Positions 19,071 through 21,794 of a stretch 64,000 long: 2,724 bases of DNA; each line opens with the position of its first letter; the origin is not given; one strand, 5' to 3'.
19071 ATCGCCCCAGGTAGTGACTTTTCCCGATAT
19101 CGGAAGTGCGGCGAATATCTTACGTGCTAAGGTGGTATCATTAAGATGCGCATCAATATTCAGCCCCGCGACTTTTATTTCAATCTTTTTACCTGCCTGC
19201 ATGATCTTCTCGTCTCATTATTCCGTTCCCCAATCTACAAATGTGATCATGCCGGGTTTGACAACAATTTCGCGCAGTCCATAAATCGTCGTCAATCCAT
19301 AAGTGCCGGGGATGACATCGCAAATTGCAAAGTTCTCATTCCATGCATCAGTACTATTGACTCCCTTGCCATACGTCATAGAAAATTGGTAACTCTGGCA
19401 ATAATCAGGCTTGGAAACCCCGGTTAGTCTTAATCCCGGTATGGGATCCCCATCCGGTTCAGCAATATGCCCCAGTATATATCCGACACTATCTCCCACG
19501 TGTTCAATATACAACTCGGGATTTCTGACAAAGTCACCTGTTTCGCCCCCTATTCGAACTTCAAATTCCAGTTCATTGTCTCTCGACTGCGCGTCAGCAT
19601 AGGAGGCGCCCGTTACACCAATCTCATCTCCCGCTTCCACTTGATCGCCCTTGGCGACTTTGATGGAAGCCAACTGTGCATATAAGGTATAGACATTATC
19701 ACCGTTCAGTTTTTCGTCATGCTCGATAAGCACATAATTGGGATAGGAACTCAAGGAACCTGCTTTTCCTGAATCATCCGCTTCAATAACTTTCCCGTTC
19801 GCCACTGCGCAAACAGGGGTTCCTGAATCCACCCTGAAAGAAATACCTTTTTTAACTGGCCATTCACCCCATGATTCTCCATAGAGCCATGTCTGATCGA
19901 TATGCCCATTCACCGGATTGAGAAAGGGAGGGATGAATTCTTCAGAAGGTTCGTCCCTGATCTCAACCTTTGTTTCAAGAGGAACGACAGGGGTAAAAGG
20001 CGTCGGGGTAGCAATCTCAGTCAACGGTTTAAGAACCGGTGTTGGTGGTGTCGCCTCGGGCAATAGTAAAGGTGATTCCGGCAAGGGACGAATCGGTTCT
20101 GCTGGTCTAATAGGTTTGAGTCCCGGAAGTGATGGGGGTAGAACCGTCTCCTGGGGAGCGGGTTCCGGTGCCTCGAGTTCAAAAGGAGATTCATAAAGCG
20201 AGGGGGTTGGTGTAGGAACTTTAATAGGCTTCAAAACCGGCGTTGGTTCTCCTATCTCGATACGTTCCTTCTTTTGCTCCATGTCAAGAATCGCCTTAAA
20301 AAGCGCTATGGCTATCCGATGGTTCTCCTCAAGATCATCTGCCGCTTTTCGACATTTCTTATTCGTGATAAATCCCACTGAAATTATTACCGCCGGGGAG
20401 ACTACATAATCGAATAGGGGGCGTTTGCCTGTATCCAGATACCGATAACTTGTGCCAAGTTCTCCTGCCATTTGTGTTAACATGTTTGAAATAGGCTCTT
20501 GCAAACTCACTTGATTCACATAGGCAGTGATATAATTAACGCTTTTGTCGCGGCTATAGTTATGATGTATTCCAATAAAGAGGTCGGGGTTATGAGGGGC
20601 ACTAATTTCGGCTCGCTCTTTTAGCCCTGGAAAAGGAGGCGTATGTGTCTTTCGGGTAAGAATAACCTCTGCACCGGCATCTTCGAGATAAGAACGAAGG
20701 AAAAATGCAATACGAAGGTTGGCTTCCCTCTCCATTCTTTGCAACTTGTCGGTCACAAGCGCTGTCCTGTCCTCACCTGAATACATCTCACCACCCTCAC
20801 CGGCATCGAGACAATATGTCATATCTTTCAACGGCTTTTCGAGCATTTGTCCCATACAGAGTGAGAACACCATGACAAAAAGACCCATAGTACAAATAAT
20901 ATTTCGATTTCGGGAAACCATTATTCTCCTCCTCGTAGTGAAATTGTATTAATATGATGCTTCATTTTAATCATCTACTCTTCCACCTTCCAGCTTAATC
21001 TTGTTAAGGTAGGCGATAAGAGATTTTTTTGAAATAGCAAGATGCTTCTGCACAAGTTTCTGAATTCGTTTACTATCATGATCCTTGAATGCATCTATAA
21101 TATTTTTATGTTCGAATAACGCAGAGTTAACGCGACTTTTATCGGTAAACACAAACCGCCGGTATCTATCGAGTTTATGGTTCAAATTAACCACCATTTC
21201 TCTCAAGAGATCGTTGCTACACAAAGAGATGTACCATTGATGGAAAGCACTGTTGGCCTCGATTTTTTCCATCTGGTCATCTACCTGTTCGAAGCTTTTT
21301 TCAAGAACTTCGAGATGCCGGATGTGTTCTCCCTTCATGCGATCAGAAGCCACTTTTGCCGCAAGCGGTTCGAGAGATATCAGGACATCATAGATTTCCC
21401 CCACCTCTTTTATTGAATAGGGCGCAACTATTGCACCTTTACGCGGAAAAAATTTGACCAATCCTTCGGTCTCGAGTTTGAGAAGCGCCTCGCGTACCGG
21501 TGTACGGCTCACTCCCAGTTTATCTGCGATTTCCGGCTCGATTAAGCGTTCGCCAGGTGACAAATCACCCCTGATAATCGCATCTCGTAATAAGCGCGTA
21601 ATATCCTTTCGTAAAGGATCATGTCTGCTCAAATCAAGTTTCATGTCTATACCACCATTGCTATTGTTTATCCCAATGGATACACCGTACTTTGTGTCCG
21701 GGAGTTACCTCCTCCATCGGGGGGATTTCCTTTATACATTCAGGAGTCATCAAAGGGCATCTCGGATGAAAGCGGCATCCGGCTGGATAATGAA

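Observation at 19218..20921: Double pseudo-enzyme: amidase_3 and M23 domains both stripped of catalytic residues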

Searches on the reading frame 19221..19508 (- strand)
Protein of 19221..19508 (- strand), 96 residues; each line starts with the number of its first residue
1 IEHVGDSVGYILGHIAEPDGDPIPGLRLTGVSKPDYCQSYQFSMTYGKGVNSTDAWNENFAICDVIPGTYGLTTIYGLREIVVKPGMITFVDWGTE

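Call 53: predict_structure(alignment_id=A5)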
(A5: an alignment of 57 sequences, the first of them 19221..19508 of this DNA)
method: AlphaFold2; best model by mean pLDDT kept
length: 96 residues; sequences in the alignment: 57
mean_pLDDT: 89.6   pTM: 0.80
mean pLDDT of the five models: 89.6, 89.6, 88.9, 84.8, 84.5
residues with pLDDT >= 90: 73; 70-90: 15; 50-70: 8; < 50: 0
segments of 3 or more residues with pLDDT < 50: none
pLDDT, mean of each block of 10 residues (from residue 1): 76 95 94 74 90 93 93 95 95 90
secondary structure, 60 per line:
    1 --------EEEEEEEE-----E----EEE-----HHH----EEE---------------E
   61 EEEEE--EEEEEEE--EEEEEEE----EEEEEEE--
elements in order: E9-16 E27-29 E42-44 E60-65 E68-74 E77-83 E88-94

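Call 58: fold_search(model_id=the predicted structure, library=pdb)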
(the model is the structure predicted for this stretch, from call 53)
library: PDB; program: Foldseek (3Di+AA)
matches with E <= 10: 956; with E <= 0.001: 0
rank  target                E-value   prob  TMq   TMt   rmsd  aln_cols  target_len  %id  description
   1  6fwv_B                2.4e-03  1.00  0.63  0.13   3.9       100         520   15  The Bacillus anthracis TIE protein (released 2018-08-08)
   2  6fwv_A                3.1e-03  1.00  0.63  0.13   3.8        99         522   15  The Bacillus anthracis TIE protein (released 2018-08-08)
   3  3phs                  3.7e-03  1.00  0.64  0.28   3.8       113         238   13  Crystal Structure of GBS52, the minor pilin in gram-positive pathogen Streptococcus agalactiae (released 2010-11-17)
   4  6hif_Y                3.7e-03  1.00  0.61  0.67   3.6        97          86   16  Kuenenia stuttgartiensis hydrazine dehydrogenase complex (released 2019-04-17)
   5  3njx                  3.9e-03  1.00  0.49  0.12   5.1        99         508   12  Rhamnogalacturonan Lyase from Aspergillus aculeatus mutant H210A (released 2010-10-06)
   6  2xhn_A                4.6e-03  1.00  0.49  0.12   5.1        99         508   12  Rhamnogalacturonan lyase from Aspergillus aculeatus K150A active site mutant (released 2010-09-29)
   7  1nkg                  5.8e-03  1.00  0.49  0.12   5.1        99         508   12  Rhamnogalacturonan lyase from Aspergillus aculeatus (released 2004-05-25)
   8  4ecn                  5.8e-03  1.00  0.46  0.08   6.6       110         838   13  Crystal structure of a leucine-rich repeat protein (BT_0210) from Bacteroides thetaiotaomicron VPI-5482 at 2.80 A resolu (released 2012-05-23)
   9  8fia_A                6.8e-03  1.00  0.58  0.04   4.5       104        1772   12  The structure of fly Teneurin self assembly (released 2023-05-03)
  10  3mn8_D                7.6e-03  1.00  0.50  0.15   4.8       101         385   13  Structure of Drosophila melanogaster carboxypeptidase D isoform 1B short (released 2010-07-28)
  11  3mn8_C                9.0e-03  1.00  0.50  0.15   4.8       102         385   13  Structure of Drosophila melanogaster carboxypeptidase D isoform 1B short (released 2010-07-28)
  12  8bdw_H                9.6e-03  1.00  0.60  0.59   5.4       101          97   10  Crystal structure of CnaB2 domain from Lactobacillus plantarum (released 2023-02-22)
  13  3mn8_A                9.6e-03  1.00  0.50  0.15   4.9       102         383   13  Structure of Drosophila melanogaster carboxypeptidase D isoform 1B short (released 2010-07-28)
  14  8r54_A                1.0e-02  1.00  0.56  0.04   4.1       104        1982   10  Mouse teneurin-3 non-compact subunit - A0B0 isoform (released 2024-05-08)
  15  2nsm                  1.4e-02  1.00  0.51  0.15   4.7        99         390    7  Crystal structure of the human carboxypeptidase N (Kininase I) catalytic domain (released 2007-04-24)
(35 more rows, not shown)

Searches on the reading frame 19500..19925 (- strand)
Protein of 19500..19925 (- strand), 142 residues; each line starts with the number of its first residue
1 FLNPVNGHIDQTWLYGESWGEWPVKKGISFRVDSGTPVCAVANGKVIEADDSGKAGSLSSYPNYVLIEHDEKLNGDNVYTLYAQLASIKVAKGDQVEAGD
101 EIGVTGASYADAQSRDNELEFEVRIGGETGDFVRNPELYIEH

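Call 77: search_solved_structures(query=window:19500-19925:-, max_evalue=0.01, show_alignments=5)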
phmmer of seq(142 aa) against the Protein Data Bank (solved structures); distinct sequences matched with E-value up to 0.01: 26.
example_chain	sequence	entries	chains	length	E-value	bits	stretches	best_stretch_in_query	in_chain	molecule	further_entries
9gy1_A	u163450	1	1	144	3.7e-07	33.9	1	13-128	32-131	Peptidase, M23 family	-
5kvp_A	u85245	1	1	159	7e-07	33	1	20-108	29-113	Zoocin A endopeptidase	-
7qrl_A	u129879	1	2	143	5.6e-06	30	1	25-127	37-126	DipM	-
7qrl_C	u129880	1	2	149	6.3e-06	29.9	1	25-127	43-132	DipM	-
3slu_A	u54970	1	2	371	2.8e-05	27.8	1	21-129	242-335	M23 peptidase domain protein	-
6muk_A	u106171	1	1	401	3.2e-05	27.6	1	21-129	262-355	Peptidase M23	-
6smk_A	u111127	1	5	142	4e-05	27.3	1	27-139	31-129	Peptidase_M23 domain-containing protein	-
4bh5_A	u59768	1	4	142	8.3e-05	26.2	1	15-128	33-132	MUREIN HYDROLASE ACTIVATOR ENVC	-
4qp5_A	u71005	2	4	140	0.00011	25.8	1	25-111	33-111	Lysostaphin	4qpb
8c0j_B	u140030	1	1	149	0.00013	25.6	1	15-128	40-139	Murein hydrolase activator EnvC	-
5nmy_A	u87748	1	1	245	0.00045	23.9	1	25-110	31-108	Lysostaphin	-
4lxc_A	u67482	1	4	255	0.00049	23.7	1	25-110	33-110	Lysostaphin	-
6jmx_A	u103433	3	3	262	0.00052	23.7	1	25-129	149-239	Peptidase M23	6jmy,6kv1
6tpi_A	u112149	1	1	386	0.00053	23.6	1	15-128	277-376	Murein hydrolase activator EnvC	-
5kqb_A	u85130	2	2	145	0.00054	23.6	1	26-141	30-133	Peptidase M23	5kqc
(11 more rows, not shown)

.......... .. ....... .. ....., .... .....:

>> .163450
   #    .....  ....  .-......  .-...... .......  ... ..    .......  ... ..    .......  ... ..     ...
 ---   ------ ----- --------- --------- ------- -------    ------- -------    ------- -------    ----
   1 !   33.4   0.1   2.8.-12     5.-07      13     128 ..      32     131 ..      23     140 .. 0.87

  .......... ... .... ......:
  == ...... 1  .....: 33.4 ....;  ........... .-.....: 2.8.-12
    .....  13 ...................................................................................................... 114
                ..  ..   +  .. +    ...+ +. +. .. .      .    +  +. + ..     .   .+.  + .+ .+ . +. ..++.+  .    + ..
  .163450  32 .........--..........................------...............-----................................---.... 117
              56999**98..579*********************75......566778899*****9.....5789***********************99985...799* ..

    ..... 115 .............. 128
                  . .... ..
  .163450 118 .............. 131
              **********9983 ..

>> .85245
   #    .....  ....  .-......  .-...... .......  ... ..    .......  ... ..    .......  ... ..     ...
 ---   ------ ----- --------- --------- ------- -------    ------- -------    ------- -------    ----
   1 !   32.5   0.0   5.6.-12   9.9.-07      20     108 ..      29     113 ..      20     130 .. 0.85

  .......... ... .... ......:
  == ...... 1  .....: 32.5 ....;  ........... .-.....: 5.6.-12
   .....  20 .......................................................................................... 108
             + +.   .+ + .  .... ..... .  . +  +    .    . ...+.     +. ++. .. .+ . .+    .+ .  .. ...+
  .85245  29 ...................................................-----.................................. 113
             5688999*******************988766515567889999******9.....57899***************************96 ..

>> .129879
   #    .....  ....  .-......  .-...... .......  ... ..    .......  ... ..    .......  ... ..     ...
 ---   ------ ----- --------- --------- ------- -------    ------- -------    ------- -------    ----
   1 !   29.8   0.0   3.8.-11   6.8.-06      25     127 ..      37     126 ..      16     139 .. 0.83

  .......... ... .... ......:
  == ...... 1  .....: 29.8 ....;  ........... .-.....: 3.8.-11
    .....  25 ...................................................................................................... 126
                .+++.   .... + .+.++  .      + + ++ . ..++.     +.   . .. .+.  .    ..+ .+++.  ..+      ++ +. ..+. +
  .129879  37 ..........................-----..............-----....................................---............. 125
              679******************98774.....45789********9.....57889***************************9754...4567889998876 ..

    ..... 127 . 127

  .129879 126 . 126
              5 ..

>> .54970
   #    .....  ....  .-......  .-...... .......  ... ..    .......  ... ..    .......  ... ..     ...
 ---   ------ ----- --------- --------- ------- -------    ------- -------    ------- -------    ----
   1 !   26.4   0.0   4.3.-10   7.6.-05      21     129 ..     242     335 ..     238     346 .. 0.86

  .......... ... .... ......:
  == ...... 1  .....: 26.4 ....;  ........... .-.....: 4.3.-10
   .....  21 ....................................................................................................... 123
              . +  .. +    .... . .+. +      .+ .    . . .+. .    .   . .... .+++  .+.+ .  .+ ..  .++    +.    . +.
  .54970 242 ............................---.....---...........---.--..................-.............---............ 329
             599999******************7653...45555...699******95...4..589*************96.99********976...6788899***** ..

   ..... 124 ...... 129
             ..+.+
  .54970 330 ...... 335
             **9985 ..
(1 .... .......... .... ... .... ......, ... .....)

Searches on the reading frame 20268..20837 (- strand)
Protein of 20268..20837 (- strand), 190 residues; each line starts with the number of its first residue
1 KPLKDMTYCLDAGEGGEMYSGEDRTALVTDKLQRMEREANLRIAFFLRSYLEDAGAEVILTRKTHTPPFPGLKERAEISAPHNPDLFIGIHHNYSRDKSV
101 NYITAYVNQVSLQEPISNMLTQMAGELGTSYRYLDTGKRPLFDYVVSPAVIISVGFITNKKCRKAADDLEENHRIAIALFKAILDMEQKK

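Call 11: find_homologous_proteins(query=window:20268-20837:-, max_evalue=0.001)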
Query seq(190 aa): 181 candidates shared short words with the query, none scored E <= 0.001.

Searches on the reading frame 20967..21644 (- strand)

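Call 17: search_protein_families(library=pfam, proteins=[window:20967-21644:-], max_evalue=0.001)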
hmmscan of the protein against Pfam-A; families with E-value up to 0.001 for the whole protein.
window:20967-21644:- (225 aa): 3 families
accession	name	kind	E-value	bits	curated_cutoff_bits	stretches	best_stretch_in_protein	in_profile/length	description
PF07729.17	FCD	-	2.7e-22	79.9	24.3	1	83-203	1-124/125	FCD domain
PF00392.27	GntR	-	4.6e-18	65.1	27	1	12-73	2-64/64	Bacterial regulatory proteins, gntR family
PF13412.12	HTH_24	-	4.1e-05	23.5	21.9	1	38-64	22-48/48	Winged helix-turn-helix DNA-binding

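Call 72: search_protein_families(library=ncbifam, proteins=[window:20967-21644:-], max_evalue=0.001)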
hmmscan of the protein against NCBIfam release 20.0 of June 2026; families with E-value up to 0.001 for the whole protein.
window:20967-21644:- (225 aa): 22 families
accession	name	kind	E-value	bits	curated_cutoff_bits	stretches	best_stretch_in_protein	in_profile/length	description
TIGR03338.1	phnR_burk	equivalog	1e-31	110.2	271.5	1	5-206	6-210/212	phosphonate utilization associated transcriptional regulator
NF008504.0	PRK11414.1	equivalog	1.8e-17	63.8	225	1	8-202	9-212/221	GntR family transcriptional regulator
NF008576.0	PRK11534.1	equivalog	6.9e-17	61.9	218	1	16-203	13-211/225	DNA-binding transcriptional regulator CsiR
NF003011.0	PRK03837.1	subfamily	7.4e-15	55.2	260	2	84-207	107-231/241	transcriptional regulator NanR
NF007588.0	PRK10225.1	equivalog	4.8e-11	42.4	442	1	6-72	6-70/257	Uxu operon transcriptional regulator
NF007741.0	PRK10421.1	equivalog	4.9e-09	35.9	311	1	13-63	10-61/262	transcriptional regulator LldR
NF052282.1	PLP_TF_PdxR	equivalog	2.8e-08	33.2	320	1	10-80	1-72/448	MocR-like pyridoxine biosynthesis transcription factor PdxR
TIGR02018.2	his_ut_repres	equivalog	3.4e-07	29.9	220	1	14-78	3-68/226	histidine utilization transcriptional repressor HutC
NF007001.0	PRK09464.1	equivalog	5.7e-07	29.4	330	1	14-64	14-65/254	pyruvate dehydrogenase complex transcriptional repressor PdhR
NF008571.0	PRK11523.1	equivalog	1.1e-05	25.1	396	1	19-71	17-68/258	transcriptional regulator ExuR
TIGR03337.1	phnR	equivalog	2.4e-05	24.1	296.75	1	16-78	7-70/231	phosphonate utilization transcriptional regulator PhnR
NF007292.0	PRK09764.1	equivalog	3.4e-05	23.1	281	1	8-74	3-70/240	GntR family transcriptional regulator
TIGR02325.1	C_P_lyase_phnF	equivalog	4.5e-05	23.1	156.8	1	13-74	11-73/238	phosphonate metabolism transcriptional regulator PhnF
NF052281.1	rhizopine_MocR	equivalog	7.1e-05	21.6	650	1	2-75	10-84/479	rhizopine catabolism transcriptional regulator MocR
TIGR02812.1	fadR_gamma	equivalog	8.7e-05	22.3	249.2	0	23-103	19-100/235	fatty acid metabolism transcriptional regulator FadR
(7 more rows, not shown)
